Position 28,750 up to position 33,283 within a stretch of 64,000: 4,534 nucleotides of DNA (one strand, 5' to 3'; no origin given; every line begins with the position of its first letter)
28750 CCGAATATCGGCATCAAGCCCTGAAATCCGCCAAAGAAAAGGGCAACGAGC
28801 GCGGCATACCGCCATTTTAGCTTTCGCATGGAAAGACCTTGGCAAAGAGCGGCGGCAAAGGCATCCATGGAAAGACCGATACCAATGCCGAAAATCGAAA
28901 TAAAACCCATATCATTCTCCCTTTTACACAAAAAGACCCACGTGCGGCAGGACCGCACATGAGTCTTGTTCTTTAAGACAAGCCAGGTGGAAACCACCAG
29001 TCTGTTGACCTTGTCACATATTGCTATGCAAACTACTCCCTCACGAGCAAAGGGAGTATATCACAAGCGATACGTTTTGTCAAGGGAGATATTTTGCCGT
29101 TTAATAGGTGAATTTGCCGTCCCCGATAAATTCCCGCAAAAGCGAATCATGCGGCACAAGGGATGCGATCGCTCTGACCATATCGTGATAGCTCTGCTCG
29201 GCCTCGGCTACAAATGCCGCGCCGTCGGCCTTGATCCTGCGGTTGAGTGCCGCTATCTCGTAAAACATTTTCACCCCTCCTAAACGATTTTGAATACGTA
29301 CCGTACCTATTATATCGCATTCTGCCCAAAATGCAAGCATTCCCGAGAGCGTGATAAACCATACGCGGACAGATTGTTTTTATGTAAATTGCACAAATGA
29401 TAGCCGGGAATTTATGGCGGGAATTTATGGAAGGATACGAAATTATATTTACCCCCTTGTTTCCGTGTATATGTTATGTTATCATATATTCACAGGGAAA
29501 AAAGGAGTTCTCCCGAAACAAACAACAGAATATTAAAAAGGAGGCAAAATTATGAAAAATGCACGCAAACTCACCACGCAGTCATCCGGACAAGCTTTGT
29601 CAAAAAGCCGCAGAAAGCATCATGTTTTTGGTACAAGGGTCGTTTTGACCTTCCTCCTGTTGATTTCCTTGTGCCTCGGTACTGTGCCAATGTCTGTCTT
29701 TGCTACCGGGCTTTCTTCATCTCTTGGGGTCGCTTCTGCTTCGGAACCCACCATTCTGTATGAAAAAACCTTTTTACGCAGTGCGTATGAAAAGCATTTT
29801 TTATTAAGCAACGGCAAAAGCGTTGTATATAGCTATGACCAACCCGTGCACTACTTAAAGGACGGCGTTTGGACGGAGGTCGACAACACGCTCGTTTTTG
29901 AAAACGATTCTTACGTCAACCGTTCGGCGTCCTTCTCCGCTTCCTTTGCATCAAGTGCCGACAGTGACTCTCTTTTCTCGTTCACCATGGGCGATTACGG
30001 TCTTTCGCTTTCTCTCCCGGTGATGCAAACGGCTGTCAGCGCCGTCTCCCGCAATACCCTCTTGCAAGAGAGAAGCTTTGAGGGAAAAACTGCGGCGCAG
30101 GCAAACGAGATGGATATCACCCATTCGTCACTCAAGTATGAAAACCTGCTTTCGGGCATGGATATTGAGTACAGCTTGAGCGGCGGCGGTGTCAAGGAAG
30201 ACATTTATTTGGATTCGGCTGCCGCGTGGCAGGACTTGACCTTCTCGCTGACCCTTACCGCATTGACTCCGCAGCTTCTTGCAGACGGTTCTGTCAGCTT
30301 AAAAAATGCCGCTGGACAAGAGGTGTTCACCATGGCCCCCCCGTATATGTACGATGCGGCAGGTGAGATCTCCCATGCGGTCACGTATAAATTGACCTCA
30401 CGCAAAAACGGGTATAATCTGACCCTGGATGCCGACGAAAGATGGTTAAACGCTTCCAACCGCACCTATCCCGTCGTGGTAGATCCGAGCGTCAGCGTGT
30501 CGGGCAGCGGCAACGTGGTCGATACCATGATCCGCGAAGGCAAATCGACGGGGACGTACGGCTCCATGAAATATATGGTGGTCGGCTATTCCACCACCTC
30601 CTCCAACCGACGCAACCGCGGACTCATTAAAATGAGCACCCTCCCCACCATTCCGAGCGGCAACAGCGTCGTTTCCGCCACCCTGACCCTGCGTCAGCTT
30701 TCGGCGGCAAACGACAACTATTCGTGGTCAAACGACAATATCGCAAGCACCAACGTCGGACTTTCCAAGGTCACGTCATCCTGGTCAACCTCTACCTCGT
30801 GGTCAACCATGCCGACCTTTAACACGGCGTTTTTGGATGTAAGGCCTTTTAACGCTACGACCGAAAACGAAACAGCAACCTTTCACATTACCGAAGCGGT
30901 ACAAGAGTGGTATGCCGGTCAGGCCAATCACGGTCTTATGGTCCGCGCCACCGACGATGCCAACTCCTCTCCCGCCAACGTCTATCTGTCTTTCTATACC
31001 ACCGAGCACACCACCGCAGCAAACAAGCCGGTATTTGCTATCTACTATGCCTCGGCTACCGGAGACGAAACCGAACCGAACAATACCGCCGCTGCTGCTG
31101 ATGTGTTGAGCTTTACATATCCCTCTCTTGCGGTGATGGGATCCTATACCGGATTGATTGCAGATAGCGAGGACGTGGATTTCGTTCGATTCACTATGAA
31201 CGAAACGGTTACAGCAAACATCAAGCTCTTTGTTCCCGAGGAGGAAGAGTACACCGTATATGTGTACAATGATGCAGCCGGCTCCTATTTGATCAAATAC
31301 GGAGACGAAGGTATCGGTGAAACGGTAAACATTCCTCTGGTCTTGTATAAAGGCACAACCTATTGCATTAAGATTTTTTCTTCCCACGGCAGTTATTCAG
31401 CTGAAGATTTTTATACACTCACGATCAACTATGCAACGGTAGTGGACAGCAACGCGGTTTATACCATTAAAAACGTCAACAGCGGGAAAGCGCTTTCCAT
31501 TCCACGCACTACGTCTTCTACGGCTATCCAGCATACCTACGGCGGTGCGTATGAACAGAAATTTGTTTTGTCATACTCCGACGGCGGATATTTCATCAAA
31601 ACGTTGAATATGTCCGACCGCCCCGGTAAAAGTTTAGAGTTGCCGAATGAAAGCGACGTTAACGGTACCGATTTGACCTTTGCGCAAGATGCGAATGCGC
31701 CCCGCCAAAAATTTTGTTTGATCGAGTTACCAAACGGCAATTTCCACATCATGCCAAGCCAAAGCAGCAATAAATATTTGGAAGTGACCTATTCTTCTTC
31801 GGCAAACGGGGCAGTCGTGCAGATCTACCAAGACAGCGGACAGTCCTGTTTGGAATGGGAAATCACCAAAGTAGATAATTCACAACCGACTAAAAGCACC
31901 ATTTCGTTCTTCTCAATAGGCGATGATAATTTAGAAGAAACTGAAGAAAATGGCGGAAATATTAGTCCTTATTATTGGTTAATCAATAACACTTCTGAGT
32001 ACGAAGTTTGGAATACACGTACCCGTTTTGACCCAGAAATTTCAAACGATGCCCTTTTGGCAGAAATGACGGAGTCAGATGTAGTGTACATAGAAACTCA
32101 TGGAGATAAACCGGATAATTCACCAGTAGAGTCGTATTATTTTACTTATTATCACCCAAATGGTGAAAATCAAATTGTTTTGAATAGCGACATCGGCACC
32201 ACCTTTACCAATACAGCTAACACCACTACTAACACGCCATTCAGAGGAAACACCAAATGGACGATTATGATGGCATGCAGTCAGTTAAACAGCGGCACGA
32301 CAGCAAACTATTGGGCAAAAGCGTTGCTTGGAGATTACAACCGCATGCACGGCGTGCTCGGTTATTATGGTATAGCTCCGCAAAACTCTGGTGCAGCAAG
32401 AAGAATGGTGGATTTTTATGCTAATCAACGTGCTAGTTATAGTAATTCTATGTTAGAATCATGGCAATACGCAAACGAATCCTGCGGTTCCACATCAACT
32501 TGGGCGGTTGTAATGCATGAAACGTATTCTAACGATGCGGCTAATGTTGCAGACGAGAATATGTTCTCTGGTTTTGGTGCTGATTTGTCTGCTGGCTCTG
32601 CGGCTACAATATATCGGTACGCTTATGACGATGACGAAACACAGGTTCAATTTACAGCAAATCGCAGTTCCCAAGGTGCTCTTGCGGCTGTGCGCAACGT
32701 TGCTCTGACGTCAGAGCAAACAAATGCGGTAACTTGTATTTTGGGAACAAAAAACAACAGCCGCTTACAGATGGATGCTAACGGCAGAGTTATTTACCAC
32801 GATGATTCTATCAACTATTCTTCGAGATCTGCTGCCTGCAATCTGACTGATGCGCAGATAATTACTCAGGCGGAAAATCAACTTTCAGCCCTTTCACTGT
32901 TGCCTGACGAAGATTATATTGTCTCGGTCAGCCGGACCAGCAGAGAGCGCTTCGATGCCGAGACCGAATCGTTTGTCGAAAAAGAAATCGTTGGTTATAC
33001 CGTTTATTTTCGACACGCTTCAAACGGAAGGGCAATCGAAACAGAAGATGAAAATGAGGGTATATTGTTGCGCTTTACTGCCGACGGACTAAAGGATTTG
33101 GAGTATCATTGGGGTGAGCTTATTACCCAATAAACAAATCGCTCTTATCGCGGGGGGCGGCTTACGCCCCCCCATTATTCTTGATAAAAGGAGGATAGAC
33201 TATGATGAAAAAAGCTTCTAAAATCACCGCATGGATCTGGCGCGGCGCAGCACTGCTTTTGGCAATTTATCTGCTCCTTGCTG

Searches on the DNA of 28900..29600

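Call 80: search_rna_families(source=window, start=28900, end=29600, threshold=evalue, max_evalue=5)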
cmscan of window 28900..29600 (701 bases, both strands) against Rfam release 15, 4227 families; matches with E-value up to 5: 1.
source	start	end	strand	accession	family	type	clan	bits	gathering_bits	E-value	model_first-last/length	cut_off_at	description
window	28914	29053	-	RF00080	Manganese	Cis-reg; riboswitch;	-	12.2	45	0.44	1-177/177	no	Manganese Mn2+ riboswitch aptamer (yybP-ykoY)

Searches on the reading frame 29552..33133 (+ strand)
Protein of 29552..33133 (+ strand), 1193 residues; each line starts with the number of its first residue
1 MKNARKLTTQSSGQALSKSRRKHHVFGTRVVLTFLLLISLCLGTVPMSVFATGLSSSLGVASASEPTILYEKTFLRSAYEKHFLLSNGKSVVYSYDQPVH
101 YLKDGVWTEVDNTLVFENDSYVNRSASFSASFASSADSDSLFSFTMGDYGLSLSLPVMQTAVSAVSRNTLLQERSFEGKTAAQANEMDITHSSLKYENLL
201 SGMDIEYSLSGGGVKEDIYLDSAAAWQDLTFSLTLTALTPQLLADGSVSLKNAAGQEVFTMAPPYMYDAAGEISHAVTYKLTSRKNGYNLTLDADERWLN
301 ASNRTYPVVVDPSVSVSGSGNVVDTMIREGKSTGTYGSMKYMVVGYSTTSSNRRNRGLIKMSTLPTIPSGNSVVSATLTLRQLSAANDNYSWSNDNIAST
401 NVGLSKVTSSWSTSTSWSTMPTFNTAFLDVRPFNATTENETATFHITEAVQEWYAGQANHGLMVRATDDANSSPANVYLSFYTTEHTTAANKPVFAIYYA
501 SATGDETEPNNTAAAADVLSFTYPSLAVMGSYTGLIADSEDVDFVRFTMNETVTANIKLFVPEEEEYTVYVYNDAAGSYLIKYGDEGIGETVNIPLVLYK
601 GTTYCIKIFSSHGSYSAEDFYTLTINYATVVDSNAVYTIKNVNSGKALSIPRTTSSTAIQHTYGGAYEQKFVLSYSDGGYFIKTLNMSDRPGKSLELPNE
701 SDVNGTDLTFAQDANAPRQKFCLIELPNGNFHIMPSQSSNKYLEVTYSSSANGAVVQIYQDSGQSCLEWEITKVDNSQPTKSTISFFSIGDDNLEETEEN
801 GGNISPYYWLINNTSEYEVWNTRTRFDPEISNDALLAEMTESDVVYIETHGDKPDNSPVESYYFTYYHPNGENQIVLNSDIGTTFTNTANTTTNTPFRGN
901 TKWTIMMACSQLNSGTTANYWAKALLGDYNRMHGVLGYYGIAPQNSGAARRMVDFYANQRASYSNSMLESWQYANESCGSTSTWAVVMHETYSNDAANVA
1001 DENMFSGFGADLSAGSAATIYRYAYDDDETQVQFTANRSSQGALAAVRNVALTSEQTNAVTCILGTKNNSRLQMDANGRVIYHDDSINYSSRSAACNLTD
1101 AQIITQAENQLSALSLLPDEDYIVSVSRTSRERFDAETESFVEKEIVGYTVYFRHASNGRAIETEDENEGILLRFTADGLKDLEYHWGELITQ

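Call 7: search_protein_families(library=pfam, proteins=[window:29552-33133:+], max_evalue=0.01)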
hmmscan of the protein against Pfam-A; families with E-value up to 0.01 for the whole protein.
window:29552-33133:+ (1193 aa): 2 families
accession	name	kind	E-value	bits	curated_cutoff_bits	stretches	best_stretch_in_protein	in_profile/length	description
PF14200.12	RicinB_lectin_2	-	9.8e-19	68.3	25.6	3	633-708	11-86/89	Ricin-type beta-trefoil lectin domain-like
PF25778.1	DUF7948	-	6.6e-05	23.5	27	1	176-312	87-213/214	Domain of unknown function (DUF7948)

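Call 28: search_protein_families(library=ncbifam, proteins=[window:29552-33133:+], max_evalue=1)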
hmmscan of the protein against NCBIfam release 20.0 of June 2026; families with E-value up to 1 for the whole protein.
window:29552-33133:+ (1193 aa): 1 family
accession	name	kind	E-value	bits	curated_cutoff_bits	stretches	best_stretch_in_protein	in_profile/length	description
NF033679.1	DNRLRE_dom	domain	1.9e-21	76.9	34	1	324-495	2-161/164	DNRLRE domain-containing protein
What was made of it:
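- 29552..33133 (+): Large gene (1193 aa). Domains: Sec signal or anchor (aa 23-55); N-terminal module aa ~20-506 (DUF7948-like plus DNRLRE/CBM96); a stretch without a family match (aa ~507-630) that reads PPC-like by eye; RicinB lectin (aa 633-787); orphan C-terminal domain (aa ~790-1193) with conserved HG...AC. Pfam and NCBIfam (calls 7, 28).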

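Call 29: search_solved_structures(query=window:29552-33133:+, max_evalue=1)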
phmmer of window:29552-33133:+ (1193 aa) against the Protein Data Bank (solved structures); distinct sequences matched with E-value up to 1: 3.
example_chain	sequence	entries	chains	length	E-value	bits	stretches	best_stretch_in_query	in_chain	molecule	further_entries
3pg0_A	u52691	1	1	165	5.2e-08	34.4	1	637-772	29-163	ThreeFoil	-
3vsf_A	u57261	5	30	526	8.9e-07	30.3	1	633-787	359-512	Ricin B lectin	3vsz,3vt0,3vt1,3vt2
4odv_H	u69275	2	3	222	0.023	15.7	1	860-941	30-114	A6 Fab (IgG2b) heavy chain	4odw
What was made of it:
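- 29552..33133 (+): PDB lectin hits (call 29).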

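Call 34: list_cluster_members(proteins=[window:29552-33130:+, window:12221-13360:+, window:12191-13360:+, P0004, P0003])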
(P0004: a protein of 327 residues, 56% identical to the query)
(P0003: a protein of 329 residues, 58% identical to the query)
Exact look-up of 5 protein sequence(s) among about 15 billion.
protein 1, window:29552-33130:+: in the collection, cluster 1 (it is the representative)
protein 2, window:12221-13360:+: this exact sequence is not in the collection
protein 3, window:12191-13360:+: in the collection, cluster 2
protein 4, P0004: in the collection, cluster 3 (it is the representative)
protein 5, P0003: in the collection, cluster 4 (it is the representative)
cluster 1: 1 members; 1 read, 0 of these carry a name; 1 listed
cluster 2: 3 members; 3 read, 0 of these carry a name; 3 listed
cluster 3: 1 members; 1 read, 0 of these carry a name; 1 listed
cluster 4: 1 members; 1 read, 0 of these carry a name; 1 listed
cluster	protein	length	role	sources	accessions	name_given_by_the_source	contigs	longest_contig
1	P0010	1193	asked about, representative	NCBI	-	-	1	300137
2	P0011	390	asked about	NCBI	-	-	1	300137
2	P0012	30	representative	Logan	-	-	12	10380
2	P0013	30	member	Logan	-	-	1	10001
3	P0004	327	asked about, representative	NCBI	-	-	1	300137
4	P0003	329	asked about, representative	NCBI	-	-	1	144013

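Call 36: find_encoding_contigs(protein=window:29552-33133:+, flank=10000)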
Protein window:29552-33133:+ (1193 aa): no gene with exactly this product is on record in the collection.

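Call 44: find_homologous_proteins(query=window:29552-33130:+, max_evalue=0.00001)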
Query window:29552-33130:+ (1193 aa): 31 proteins with E <= 0.00001 among 8000 candidates.
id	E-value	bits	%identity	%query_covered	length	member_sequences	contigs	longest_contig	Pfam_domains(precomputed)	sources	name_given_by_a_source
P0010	0.0e+0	2668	100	100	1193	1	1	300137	PF14200.13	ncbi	-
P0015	3.0e-103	365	42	41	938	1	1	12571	-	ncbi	-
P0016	1.8e-101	359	43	36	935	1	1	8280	PF24208.2,PF14200.13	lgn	-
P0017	1.6e-95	339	39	41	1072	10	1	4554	PF27189.1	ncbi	-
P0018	2.0e-52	196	32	40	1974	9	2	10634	PF05593.20,PF25023.2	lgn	-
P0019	3.8e-45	172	28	33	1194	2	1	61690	PF05593.20,PF25023.2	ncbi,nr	ncbi:MAG: RHS repeat protein [Lachnospiraceae bacterium]|nr:RHS repeat protein [Lachnospiraceae bact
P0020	5.0e-41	159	30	36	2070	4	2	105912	PF05593.20,PF24517.3,PF25023.2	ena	-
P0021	2.5e-39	153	28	39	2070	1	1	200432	PF05593.20,PF25023.2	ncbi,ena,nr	ncbi:MAG: DNRLRE domain-containing protein [Clostridia bacterium]|nr:DNRLRE domain-containing protei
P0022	1.3e-38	151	29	39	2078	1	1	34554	PF05593.20,PF25023.2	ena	-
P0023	4.3e-38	149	29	40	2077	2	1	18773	PF15607.12,PF05593.20,PF24517.3,PF25023.2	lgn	-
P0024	1.0e-37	148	28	39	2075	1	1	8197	PF05593.20,PF25023.2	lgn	-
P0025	1.2e-37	147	29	37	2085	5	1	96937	PF05593.20,PF25023.2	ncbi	-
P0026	1.3e-36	144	27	32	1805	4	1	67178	PF05593.20,PF02018.24,PF25023.2,PF20148.5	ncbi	ncbi:MAG: DNRLRE domain-containing protein, partial [Clostridiaceae bacterium]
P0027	1.5e-36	144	29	39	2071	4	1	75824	PF05593.20,PF24517.3,PF25023.2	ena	-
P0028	8.5e-36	141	27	40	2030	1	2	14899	PF05593.20,PF25023.2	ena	-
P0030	1.1e-34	138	30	39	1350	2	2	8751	PF01764.32,PF24517.3,PF13004.14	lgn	-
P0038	1.2e-28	118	26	37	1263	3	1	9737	PF24208.2,PF01551.30,PF14200.13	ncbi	-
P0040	5.2e-27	112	28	41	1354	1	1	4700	PF12385.15,PF14200.13,PF02368.25,PF00652.29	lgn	-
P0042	8.8e-21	92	25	40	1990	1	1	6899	PF14412.13,PF05593.20,PF20148.5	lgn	-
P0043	8.0e-20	88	25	40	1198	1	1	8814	PF14200.13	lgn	-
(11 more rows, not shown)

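Call 56: search_protein_families(library=pfam, proteins=[P0015, P0016, P0017], max_evalue=10)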
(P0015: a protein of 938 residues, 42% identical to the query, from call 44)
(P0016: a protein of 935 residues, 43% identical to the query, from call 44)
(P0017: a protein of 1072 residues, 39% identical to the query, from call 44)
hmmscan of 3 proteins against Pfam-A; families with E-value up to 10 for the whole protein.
P0015 (938 aa): 2 families
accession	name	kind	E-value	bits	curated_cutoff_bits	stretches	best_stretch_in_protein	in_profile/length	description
PF14200.12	RicinB_lectin_2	-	8.6e-05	23.6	25.6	1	589-668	5-83/89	Ricin-type beta-trefoil lectin domain-like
PF15659.11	Toxin-JAB1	-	0.082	13.8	21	1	154-187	10-44/87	JAB-like toxin 1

P0016 (935 aa): 4 families
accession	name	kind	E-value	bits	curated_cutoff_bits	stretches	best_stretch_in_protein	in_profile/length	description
PF14200.12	RicinB_lectin_2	-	5.8e-09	37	25.6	3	573-648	4-80/89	Ricin-type beta-trefoil lectin domain-like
PF24208.1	Beta-tre_PLH30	-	1.8e-05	25.1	27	1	540-652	1-118/130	Endo-acting ulvan lyase beta-trefoil domain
PF22633.2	F5_F8_type_C_2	-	0.0067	17.5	27.8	1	676-727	23-82/91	NedA-like, galactose-binding domain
PF02368.24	Big_2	-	0.073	13.5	22.8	1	694-758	18-79/79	Bacterial Ig-like domain (group 2)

P0017 (1072 aa): 0 families

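Call 62: search_protein_families(library=padloc, proteins=[window:29552-33130:+], max_evalue=0.1)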
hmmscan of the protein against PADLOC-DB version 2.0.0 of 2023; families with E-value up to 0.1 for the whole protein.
window:29552-33130:+ (1193 aa): 0 families

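Call 65: find_encoding_contigs(protein=P0015, flank=8000, max_places=3)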
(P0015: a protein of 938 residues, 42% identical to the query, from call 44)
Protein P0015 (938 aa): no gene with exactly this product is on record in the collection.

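Call 66: find_encoding_contigs(protein=P0017, flank=8000, max_places=3)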
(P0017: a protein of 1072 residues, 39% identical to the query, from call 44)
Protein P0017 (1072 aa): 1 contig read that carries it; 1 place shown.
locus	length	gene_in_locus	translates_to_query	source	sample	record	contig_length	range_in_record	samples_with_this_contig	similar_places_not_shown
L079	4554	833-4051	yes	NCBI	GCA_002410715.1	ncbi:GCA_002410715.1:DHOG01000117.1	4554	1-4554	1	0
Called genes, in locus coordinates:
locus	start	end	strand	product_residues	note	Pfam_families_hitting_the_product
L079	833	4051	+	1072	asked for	PF27189:YkzU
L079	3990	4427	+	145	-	-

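Call 85: search_protein_families(library=pfam, proteins=[P0023, P0042, P0030, P0038, P0040, P0043], max_evalue=0.001)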
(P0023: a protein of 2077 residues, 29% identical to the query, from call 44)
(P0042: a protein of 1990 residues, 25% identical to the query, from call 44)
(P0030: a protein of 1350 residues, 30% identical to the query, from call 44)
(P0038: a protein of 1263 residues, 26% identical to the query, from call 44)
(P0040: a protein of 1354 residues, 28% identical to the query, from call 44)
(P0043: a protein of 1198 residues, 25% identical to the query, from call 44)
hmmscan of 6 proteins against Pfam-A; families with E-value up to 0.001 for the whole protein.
P0023 (2077 aa): 3 families
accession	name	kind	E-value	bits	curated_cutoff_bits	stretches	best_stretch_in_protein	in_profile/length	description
PF05593.20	RHS_repeat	-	6e-25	87.5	22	1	666-700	3-38/38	RHS Repeat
PF15607.11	Ntox44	-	4.1e-15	56.5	24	1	1979-2075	1-104/104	Bacterial toxin 44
PF24517.2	CBM96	-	5.9e-11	42.9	26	1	318-484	7-156/164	Carbohydrate-binding module family 96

P0042 (1990 aa): 3 families
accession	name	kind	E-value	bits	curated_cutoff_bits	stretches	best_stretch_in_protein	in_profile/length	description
PF05593.20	RHS_repeat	-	4.6e-17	62.4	22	1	1145-1176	1-31/38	RHS Repeat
PF14412.12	AHH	-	3.5e-06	27.4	22.3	1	1895-1964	11-89/111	A nuclease family of the HNH/ENDO VII superfamily with conserved AHH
PF20148.4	DUF6531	-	7.6e-06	26.6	24.1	1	509-589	11-74/74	Domain of unknown function (DUF6531)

P0030 (1350 aa): 4 families
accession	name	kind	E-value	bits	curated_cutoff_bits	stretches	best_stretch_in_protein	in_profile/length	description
PF01764.32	Lipase_3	-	9.2e-15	55.2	22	1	865-1028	1-137/140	Lipase (class 3)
PF13004.13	BACON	-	1.8e-09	37.9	25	1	518-566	2-51/61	Putative binding domain, N-terminal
PF24517.2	CBM96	-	6.1e-08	33.1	26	1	311-487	9-163/164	Carbohydrate-binding module family 96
PF19190.6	BACON_2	-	0.00012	22.4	25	1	505-576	17-93/94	Viral BACON domain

P0038 (1263 aa): 4 families
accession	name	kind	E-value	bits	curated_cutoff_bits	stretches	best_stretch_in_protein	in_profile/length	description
PF14200.12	RicinB_lectin_2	-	1.5e-16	61.3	25.6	2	507-567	14-72/89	Ricin-type beta-trefoil lectin domain-like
PF01551.29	Peptidase_M23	-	2.7e-12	47.2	28.7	1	1113-1235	2-96/96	Peptidase family M23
PF24208.1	Beta-tre_PLH30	-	1.5e-09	38.4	27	0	761-831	2-72/130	Endo-acting ulvan lyase beta-trefoil domain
PF00652.28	Ricin_B_lectin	-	0.00016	22.3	29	0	508-563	3-56/126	Ricin-type beta-trefoil lectin domain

P0040 (1354 aa): 4 families
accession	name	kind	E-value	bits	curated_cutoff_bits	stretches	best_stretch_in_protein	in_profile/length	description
PF14200.12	RicinB_lectin_2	-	2e-29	102.6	25.6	3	1041-1111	2-70/89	Ricin-type beta-trefoil lectin domain-like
PF02368.24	Big_2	-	4.9e-10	39.7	22.8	2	730-771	34-75/79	Bacterial Ig-like domain (group 2)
PF00652.28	Ricin_B_lectin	-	2.4e-08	34.6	29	0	788-901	3-101/126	Ricin-type beta-trefoil lectin domain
PF12385.14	Peptidase_C70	-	1.2e-06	29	19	1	1150-1309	4-137/141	Papain-like cysteine protease AvrRpt2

P0043 (1198 aa): 1 family
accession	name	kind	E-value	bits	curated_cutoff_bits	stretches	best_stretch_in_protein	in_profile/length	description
PF14200.12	RicinB_lectin_2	-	9.7e-08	33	25.6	0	883-970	3-82/89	Ricin-type beta-trefoil lectin domain-like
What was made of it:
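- Several N-module relatives are lipases or peptidases rather than classic toxins (call 85). The same N-module also heads RHS toxins with Ntox44 or AHH ends (call 85).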
